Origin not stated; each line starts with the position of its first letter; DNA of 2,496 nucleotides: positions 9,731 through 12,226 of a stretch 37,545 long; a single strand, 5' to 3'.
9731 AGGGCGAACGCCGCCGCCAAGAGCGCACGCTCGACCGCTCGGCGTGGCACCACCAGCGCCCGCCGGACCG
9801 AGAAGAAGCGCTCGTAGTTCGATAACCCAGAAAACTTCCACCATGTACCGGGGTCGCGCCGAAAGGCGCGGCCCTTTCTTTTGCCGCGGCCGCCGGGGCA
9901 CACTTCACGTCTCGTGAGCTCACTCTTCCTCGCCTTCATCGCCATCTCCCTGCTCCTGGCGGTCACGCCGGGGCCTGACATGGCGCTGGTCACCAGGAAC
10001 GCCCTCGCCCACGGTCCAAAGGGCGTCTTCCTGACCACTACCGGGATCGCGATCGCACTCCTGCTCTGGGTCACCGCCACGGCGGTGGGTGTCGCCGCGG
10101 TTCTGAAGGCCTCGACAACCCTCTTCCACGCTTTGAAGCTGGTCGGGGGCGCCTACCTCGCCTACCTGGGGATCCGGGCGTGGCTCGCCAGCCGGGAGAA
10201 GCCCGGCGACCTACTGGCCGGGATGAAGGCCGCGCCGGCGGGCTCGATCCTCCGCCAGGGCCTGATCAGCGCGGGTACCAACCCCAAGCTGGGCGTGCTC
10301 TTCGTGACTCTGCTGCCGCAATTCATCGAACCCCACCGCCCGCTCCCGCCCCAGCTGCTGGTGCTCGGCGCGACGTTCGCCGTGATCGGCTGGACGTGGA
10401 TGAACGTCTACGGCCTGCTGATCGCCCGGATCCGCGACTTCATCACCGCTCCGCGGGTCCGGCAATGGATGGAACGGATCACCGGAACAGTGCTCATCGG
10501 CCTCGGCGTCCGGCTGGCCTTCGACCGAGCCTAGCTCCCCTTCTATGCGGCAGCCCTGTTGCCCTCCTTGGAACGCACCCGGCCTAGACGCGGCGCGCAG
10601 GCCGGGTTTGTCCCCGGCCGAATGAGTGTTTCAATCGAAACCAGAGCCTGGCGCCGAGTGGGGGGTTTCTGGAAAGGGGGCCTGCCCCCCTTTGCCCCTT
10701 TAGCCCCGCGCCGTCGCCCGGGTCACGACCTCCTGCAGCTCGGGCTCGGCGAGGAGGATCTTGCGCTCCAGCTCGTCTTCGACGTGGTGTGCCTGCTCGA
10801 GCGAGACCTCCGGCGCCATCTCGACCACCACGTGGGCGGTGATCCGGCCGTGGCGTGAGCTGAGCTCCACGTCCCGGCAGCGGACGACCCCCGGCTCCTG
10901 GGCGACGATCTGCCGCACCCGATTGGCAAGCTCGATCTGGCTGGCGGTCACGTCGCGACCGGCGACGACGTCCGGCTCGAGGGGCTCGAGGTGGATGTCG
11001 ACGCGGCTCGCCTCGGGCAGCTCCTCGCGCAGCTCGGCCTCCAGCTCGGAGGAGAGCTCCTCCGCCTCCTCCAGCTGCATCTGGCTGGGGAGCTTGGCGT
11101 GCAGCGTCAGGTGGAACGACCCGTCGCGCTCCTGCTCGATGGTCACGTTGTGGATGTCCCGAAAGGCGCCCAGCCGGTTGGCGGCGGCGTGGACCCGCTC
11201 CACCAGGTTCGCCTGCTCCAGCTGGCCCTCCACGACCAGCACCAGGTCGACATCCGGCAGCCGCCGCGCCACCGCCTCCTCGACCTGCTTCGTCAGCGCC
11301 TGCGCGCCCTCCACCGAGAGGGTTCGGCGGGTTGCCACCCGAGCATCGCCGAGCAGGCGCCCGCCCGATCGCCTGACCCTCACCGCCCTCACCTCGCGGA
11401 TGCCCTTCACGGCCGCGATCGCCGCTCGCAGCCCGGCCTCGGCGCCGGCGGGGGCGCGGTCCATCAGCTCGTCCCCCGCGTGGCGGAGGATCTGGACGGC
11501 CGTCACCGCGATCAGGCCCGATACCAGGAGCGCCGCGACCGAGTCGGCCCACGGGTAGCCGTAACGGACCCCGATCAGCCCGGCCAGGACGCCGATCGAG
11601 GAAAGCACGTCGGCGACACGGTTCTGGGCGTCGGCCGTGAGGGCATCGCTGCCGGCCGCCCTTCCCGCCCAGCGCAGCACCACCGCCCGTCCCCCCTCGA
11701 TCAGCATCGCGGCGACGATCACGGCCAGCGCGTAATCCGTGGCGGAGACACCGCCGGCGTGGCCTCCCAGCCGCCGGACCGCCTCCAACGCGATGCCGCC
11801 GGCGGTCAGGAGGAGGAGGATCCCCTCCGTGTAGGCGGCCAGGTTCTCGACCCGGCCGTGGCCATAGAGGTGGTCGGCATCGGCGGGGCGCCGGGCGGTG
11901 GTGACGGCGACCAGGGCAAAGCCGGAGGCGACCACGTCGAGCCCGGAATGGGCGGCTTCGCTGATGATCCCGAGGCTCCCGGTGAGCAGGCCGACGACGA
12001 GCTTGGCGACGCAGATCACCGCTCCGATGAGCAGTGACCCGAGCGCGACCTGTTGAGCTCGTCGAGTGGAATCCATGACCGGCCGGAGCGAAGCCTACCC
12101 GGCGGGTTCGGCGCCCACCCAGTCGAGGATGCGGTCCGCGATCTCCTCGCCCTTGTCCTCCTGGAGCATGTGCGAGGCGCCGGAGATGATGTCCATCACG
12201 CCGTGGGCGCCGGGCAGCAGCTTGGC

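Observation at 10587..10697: Family A: intergenic repeat of about 105-110 nt with two conserved hairpins, three copies in the same orientation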

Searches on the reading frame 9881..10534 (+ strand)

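Call 17: search_protein_families(library=pfam, proteins=[window:9881-10534:+], max_evalue=0.01)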
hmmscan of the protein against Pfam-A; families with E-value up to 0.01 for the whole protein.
window:9881-10534:+ (217 aa): 2 families
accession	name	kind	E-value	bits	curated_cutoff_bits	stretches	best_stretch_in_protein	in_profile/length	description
PF01810.24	LysE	-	2.4e-33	115.7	25.6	1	25-214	2-191/193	LysE type translocator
PF03741.22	TerC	-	0.0079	16.4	27.8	1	52-105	34-82/178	Integral membrane protein TerC family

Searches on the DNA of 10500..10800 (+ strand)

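Call 11: search_rna_families(source=window, start=10500, end=10800, threshold=evalue, max_evalue=10)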
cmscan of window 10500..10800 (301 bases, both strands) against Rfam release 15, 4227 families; matches with E-value up to 10: 6.
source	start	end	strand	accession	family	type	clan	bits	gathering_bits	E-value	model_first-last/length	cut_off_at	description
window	10693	10751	+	RF02136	HTT-AS1_3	Gene; lncRNA;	-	22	70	0.029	1-60/60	no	HTT antisense RNA 1 conserved region 3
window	10526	10708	-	RF02357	RNaseP-T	Gene; ribozyme;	CL00002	17.6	60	0.079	1-208/208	no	RNaseP truncated form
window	10587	10659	-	RF04257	mir-9230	Gene; miRNA;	-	16.7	100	0.9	1-87/87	no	mir-9230 microRNA precursor family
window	10650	10712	+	RF03253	mir-4654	Gene; miRNA;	-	14.9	87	4.1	1-76/76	no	mir-4654 microRNA precursor family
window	10698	10767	-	RF03455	mir-9847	Gene; miRNA;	-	13.5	74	3.7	1-75/75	no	mir-9847 microRNA precursor family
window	10653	10724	+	RF03971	mir-3572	Gene; miRNA;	-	13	100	8.5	1-86/86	no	mir-3572 microRNA precursor family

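Call 22: build_rna_model(alignment_id=A2)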
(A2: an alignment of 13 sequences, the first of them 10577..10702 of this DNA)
Model R1 built from alignment A2 (13 sequences, 132 columns); structure: RNAalifold consensus.
model positions 120; base pairs 25; branch points 2; effective number of sequences 1.43; information 0.591 bits per position. Calibrated on 0.2 Mb of random sequence (short: E-values are rough).
structure used (alignment columns):
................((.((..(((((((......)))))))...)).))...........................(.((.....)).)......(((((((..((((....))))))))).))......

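Call 23: search_with_rna_model(model_id=R1, sources=[window, L001, L002, L003, L004, L005, L006, L007, L008], filters=off, max_evalue=10)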
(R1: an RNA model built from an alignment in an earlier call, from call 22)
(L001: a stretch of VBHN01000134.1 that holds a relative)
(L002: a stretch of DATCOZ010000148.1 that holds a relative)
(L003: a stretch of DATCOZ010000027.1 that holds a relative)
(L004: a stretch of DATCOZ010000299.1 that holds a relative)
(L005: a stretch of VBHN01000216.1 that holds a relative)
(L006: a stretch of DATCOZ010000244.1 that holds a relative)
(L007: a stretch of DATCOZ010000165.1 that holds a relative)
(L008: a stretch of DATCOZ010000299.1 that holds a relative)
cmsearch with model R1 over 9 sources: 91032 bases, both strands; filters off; matches with E-value up to 10: 78.
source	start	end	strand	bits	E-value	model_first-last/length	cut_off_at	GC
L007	799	919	+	130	5.1e-31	1-120/120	no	0.64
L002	5862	5980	+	129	9e-31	1-120/120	no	0.64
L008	1970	2091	-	128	1.6e-30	1-120/120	no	0.63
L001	7090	7209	-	126.6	3.5e-30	1-120/120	no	0.68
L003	1087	1208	-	126.6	3.7e-30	1-120/120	no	0.69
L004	2368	2487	+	124.1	1.5e-29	1-120/120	no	0.64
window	34925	35045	+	120.9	9.3e-29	1-120/120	no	0.61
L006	3750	3873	-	120.8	9.9e-29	1-120/120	no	0.66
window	36207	36326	+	118.2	4.6e-28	1-120/120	no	0.63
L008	2546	2664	+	116.5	1.2e-27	1-120/120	no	0.66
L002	5574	5694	-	111.4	2.3e-26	1-120/120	no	0.67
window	10580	10699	+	109.9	5.2e-26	1-120/120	no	0.68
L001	7213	7332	-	108.8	1e-25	1-120/120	no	0.68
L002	5984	6087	+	106.3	4.1e-25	14-118/120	no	0.62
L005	901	1019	+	103.2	2.5e-24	1-120/120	no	0.67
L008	2667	2716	+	45.6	5.6e-10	68-117/120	no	0.7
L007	741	856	-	42.4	3.7e-09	1-120/120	no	0.66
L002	5637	5766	+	27.4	2e-05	1-120/120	no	0.66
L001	7152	7243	+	21.9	0.00047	1-120/120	no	0.66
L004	2457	2553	-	19.4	0.0019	1-120/120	no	0.71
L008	2690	2714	-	18.2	0.0038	92-116/120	no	0.72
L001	7096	7117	+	17.1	0.0073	93-114/120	no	0.68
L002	5953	5974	-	17.1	0.0073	93-114/120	no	0.68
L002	6062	6083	-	17.1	0.0073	93-114/120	no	0.68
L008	1976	1997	+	17.1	0.0073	93-114/120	no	0.68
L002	5580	5601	+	16.3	0.012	93-114/120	no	0.73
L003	1093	1114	+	16.3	0.012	93-114/120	no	0.68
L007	892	913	-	16.3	0.012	93-114/120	no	0.68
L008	2637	2658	-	16.3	0.012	93-114/120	no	0.68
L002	5882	5900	-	13.2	0.067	21-39/120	no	0.74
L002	5991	6009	-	13.2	0.067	21-39/120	no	0.74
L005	921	939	-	13.2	0.067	21-39/120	no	0.74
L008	2053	2071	+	13.2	0.067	21-39/120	no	0.74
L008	2566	2584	-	13.2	0.067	21-39/120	no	0.74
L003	1170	1188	+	12.5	0.1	21-39/120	no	0.79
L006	3835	3853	+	12.5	0.1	21-39/120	no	0.79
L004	1979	1995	-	10.7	0.29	22-38/120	no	0.82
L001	7694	7785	+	10.4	0.34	1-120/120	no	0.73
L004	2389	2405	-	9.9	0.46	22-38/120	no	0.71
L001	551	657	+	9.1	0.72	1-120/120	no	0.69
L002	2649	2668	-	8.2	1.2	21-40/120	no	0.9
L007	3055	3072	+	7.9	1.4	95-112/120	no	0.78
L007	3055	3072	-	7.9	1.4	95-112/120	no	0.78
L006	3646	3784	+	7.8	1.5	1-120/120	no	0.68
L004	7030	7126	+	6.8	2.7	1-120/120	no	0.73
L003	5327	5362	+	6.6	3.1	69-117/120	no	0.78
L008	2092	2110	-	6.3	3.6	94-113/120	no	0.63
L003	1573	1665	+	6.2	3.9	1-120/120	no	0.74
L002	2417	2441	+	5.8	4.8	92-116/120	no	0.8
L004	1979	1995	+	5.7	5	22-38/120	no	0.82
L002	2650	2668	+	5.7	5.1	21-39/120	no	0.89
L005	993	1013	-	5.6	5.5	94-113/120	no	0.67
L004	3699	3713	-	5.4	6.2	23-37/120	no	0.73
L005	2651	2662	-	5.3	6.2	73-84/120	no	0.92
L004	1275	1299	-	5.2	6.9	92-116/120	no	0.76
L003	6323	6378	+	5.1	7.4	1-120/120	no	0.61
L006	4674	4693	-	4.8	8.6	21-40/120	no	0.65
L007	587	675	-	4.7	8.8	1-120/120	no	0.64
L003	2391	2500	-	4.7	8.9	1-120/120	no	0.64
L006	1691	1710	+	4.6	9.5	94-113/120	no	0.85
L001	135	152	+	4.6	9.8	95-112/120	no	0.89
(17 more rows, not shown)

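Call 29: search_with_rna_model(model_id=R1, sources=[window, L001, L002, L003, L004, L005, L006, L007, L008], max_evalue=0.000001, make_alignment=true)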
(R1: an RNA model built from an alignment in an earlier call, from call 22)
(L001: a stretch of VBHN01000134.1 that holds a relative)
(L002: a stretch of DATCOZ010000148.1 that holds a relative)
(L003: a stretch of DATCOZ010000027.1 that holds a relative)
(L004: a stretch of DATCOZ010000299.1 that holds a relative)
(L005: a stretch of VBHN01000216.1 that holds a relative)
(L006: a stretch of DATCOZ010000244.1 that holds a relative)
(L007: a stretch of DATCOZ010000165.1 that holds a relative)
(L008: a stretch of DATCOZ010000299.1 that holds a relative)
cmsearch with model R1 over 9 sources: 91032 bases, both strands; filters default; matches with E-value up to 0.000001: 16.
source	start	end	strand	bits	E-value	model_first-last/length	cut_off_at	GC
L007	799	919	+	130.1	5e-31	1-120/120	no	0.64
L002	5862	5980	+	129.1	8.8e-31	1-120/120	no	0.64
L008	1970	2091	-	128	1.6e-30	1-120/120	no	0.63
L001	7090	7209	-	126.7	3.4e-30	1-120/120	no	0.68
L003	1087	1208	-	126.6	3.6e-30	1-120/120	no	0.69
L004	2368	2487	+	124.1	1.5e-29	1-120/120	no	0.64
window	34925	35045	+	121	9.1e-29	1-120/120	no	0.61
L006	3750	3873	-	120.9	9.6e-29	1-120/120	no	0.66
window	36207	36326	+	118.2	4.5e-28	1-120/120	no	0.63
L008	2546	2664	+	116.5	1.2e-27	1-120/120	no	0.66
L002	5574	5694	-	111.4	2.2e-26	1-120/120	no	0.67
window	10580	10699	+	110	5e-26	1-120/120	no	0.68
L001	7213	7332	-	108.8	9.8e-26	1-120/120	no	0.68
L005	901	1019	+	103.2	2.5e-24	1-120/120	no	0.67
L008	2667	2716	+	45.7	5.5e-10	68-117/120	no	0.7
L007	741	856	-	42.4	3.6e-09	1-120/120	no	0.66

Alignment A3: 16 matches aligned to the model, 126 columns, each read 5' to 3' on its own strand. Consensus structure (alignment columns), stored with it:
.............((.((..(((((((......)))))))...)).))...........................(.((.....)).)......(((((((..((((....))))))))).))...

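Call 34: search_with_rna_model(model_id=R1, sources=[L009, L010, L011, L012, L013, L014, L015, L016, L017, L018, L019, L020, L021, L022, L023, L024, L025, L026, L027, L028, L029, L030, L031, L032, L033, L034, L035, L036, L037, L038, L039, L040, L041, L042, L043, L044, L045, L046, L047, L048, L049, L050, L051, L052, L053, L054, L055, L056, L057, L058, L059, L060, L061, L062, L063, L064, L065, L066, L067, L068, L069], max_evalue=0.001, make_alignment=true)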
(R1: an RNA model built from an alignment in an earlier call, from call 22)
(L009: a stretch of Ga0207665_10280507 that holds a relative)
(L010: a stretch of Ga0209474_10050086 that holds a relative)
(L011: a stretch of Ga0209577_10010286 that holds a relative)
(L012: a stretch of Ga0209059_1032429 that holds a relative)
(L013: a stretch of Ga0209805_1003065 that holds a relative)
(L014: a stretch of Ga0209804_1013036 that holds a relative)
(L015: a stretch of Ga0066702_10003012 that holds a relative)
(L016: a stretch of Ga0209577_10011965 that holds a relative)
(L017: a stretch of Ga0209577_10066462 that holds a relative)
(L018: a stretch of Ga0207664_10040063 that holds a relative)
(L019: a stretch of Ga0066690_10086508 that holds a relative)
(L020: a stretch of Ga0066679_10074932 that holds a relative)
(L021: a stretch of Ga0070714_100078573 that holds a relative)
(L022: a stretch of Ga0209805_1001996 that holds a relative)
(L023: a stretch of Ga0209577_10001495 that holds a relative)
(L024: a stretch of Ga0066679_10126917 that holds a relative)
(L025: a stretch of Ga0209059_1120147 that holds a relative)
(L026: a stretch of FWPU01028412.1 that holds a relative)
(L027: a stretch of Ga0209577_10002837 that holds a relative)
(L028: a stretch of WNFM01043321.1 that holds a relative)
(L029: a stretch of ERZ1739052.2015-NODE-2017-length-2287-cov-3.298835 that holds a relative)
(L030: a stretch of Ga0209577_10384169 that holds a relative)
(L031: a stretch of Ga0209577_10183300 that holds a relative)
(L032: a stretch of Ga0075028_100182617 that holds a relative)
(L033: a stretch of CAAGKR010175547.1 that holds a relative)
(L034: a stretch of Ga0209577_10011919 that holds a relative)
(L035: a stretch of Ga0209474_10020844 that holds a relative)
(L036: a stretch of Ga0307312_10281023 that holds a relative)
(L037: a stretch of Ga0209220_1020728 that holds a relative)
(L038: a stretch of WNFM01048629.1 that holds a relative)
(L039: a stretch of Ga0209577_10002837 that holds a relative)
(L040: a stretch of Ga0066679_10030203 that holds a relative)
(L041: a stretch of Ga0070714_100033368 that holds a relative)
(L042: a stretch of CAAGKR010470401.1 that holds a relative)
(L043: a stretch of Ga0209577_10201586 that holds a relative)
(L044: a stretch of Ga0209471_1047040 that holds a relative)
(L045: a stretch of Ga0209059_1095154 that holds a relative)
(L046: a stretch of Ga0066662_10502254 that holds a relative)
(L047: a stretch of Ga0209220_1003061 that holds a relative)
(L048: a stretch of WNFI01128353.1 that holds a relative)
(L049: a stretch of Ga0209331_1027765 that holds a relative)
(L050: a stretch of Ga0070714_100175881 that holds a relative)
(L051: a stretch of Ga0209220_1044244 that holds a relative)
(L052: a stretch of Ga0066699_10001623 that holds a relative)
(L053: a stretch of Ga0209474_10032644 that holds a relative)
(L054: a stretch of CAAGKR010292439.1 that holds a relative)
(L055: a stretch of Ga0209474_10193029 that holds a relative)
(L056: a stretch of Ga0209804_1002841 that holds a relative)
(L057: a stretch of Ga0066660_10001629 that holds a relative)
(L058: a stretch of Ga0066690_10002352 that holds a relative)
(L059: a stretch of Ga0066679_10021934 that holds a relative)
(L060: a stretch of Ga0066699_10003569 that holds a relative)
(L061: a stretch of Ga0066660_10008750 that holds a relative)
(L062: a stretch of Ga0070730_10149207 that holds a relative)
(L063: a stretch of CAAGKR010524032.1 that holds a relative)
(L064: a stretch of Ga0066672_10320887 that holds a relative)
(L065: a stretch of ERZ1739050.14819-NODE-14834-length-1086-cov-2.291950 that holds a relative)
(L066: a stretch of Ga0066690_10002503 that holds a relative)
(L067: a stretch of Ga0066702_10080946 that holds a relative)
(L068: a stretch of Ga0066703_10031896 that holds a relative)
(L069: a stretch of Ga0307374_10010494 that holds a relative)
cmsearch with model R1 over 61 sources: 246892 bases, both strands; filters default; matches with E-value up to 0.001: 81.
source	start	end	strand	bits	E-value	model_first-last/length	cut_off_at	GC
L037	1395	1515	+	135.1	7.5e-32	1-120/120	no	0.63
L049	921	1042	-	128.6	3.2e-30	1-120/120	no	0.66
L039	5087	5206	-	126.7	9.3e-30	1-120/120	no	0.68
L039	5210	5329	-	126.7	9.3e-30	1-120/120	no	0.68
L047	426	545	-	122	1.3e-28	1-120/120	no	0.67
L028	203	324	-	120.2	4e-28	1-120/120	no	0.66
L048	130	251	+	120.2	4e-28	1-120/120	no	0.66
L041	186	304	-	120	4.4e-28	1-120/120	no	0.68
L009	745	867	+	119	7.7e-28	1-120/120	no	0.65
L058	2174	2293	+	119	7.7e-28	1-120/120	no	0.67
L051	192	311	+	119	7.8e-28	1-120/120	no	0.63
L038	837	955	-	114.4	1.1e-26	1-120/120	no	0.66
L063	1337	1460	-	113.1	2.3e-26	1-120/120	no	0.7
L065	256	376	+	112.7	2.8e-26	1-120/120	no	0.68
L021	1829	1951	+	112.4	3.4e-26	1-120/120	no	0.67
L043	521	640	+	111.5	5.6e-26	1-120/120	no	0.68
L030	837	957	-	110.7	9e-26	1-120/120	no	0.64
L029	454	573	-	109.9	1.4e-25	1-120/120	no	0.64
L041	310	427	-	109.7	1.6e-25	1-120/120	no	0.69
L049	1083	1205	-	109.2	2.1e-25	1-120/120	no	0.6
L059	612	727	-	109.1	2.3e-25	1-120/120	no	0.67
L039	5333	5452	-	108.8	2.7e-25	1-120/120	no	0.68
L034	2702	2819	-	108.6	3.1e-25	1-120/120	no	0.66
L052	5245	5362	-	108.6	3.1e-25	1-120/120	no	0.66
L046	113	231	+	108.6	3.1e-25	1-120/120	no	0.68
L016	2067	2186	-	108.4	3.4e-25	1-120/120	no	0.69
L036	227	345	-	108.4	3.4e-25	1-120/120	no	0.67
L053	2943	3063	-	108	4.3e-25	1-120/120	no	0.66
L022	5168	5286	+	107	7.6e-25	1-120/120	no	0.66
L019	1883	1991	-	106.9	8e-25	13-120/120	5'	0.68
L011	8273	8391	+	105.9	1.4e-24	1-120/120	no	0.66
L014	1246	1364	-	105.9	1.4e-24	1-120/120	no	0.66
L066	1297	1415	-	105.9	1.4e-24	1-120/120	no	0.66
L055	18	138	+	104.9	2.5e-24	1-120/120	no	0.69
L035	4629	4749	+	104.9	2.5e-24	1-120/120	no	0.64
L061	402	518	+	104.1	3.9e-24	1-120/120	no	0.66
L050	1265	1383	+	101.3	2e-23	1-120/120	no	0.67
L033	1080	1201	-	101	2.4e-23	1-120/120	no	0.61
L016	1590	1708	-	100.5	3.1e-23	1-120/120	no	0.69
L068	2612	2732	-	100.4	3.3e-23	1-120/120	no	0.65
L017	2759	2881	-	99.9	4.4e-23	1-120/120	no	0.67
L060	89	211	-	99.9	4.4e-23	1-120/120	no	0.67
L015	1898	2017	-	97.9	1.4e-22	1-120/120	no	0.66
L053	3059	3178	+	97.4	1.8e-22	1-120/120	no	0.68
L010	2643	2761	+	97.4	1.9e-22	1-120/120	no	0.7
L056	6001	6121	-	97.3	1.9e-22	1-120/120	no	0.64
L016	1717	1835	-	96.8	2.6e-22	1-120/120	no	0.69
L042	448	568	+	94.8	8.6e-22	1-120/120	no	0.69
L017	2528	2649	-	93.1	2.2e-21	1-120/120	no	0.7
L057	77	198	+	93.1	2.2e-21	1-120/120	no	0.7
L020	898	1014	-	93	2.3e-21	1-120/120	no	0.66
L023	9577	9699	+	91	7.3e-21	1-120/120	no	0.68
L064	841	958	+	91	7.4e-21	1-120/120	no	0.65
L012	71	187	-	90.3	1.1e-20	1-120/120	no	0.66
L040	937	1054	-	89.1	2.2e-20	1-120/120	no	0.65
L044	1551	1668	+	89.1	2.2e-20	1-120/120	no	0.65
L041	433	550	-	84.3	3.4e-19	1-120/120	no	0.66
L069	10931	11052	+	82.1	1.2e-18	1-120/120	no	0.64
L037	1669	1755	+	80.5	3.1e-18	1-86/120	3'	0.62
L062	518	691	-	79.6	5.2e-18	1-120/120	no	0.7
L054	1117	1222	+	75.8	4.6e-17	1-105/120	3'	0.72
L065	98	252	+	75.7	4.7e-17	1-120/120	no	0.72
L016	1844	1970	-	71.6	5e-16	1-120/120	no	0.68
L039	6860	6985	+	56.2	3.4e-12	1-120/120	no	0.6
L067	193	318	+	56.2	3.4e-12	1-120/120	no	0.6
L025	233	361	-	54.7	8.5e-12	1-120/120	no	0.58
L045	410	521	-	53.9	1.3e-11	1-120/120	no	0.66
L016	4091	4202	-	53.9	1.3e-11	1-120/120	no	0.66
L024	1028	1099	+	52.2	3.6e-11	1-120/120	no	0.6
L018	3422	3513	+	52.2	3.6e-11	1-120/120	no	0.75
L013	3200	3328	-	51.7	4.7e-11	1-120/120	no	0.59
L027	2788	2916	+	51.7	4.7e-11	1-120/120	no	0.59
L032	1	52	-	46.4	1e-09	1-52/120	3'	0.63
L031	1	53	-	46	1.2e-09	1-53/120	3'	0.6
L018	3568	3640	+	44.4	3e-09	1-74/120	3'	0.74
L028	440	489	-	38.6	8.8e-08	69-117/120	no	0.72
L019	818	943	-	37.6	1.6e-07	1-120/120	no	0.63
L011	8124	8165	+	24.5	0.00028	73-117/120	no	0.64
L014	1472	1513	-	24.5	0.00028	73-117/120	no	0.64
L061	251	292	+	24.5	0.00028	73-117/120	no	0.64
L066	1523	1564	-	24.5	0.00028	73-117/120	no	0.64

Alignment A4: 81 matches aligned to the model, 227 columns, each read 5' to 3' on its own strand. Consensus structure (alignment columns), stored with it:
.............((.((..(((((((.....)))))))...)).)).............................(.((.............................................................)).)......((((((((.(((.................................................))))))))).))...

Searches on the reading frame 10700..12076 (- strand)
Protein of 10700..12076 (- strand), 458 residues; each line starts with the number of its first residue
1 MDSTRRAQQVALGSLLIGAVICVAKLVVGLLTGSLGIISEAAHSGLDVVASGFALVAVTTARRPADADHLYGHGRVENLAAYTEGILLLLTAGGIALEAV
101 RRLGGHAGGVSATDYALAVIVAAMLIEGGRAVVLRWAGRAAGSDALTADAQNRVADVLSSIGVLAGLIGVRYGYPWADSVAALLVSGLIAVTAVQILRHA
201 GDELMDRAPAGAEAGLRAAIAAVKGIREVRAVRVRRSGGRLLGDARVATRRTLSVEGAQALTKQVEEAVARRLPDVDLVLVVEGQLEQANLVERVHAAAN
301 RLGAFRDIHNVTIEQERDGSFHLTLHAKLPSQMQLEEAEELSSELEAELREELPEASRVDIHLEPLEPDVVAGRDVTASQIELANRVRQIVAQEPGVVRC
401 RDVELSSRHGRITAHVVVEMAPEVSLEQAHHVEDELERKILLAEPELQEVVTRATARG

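Call 17: search_protein_families(library=pfam, proteins=[window:10700-12076:-], max_evalue=0.01)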
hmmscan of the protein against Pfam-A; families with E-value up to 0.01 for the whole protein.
window:10700-12076:- (458 aa): 2 families
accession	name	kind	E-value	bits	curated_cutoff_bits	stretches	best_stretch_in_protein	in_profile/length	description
PF01545.26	Cation_efflux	-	1.8e-42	145.8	26.6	1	14-205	4-198/198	Cation efflux family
PF16916.11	ZT_dimer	-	1.1e-27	96.3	26.7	3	292-365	6-77/78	Dimerisation domain of Zinc Transporter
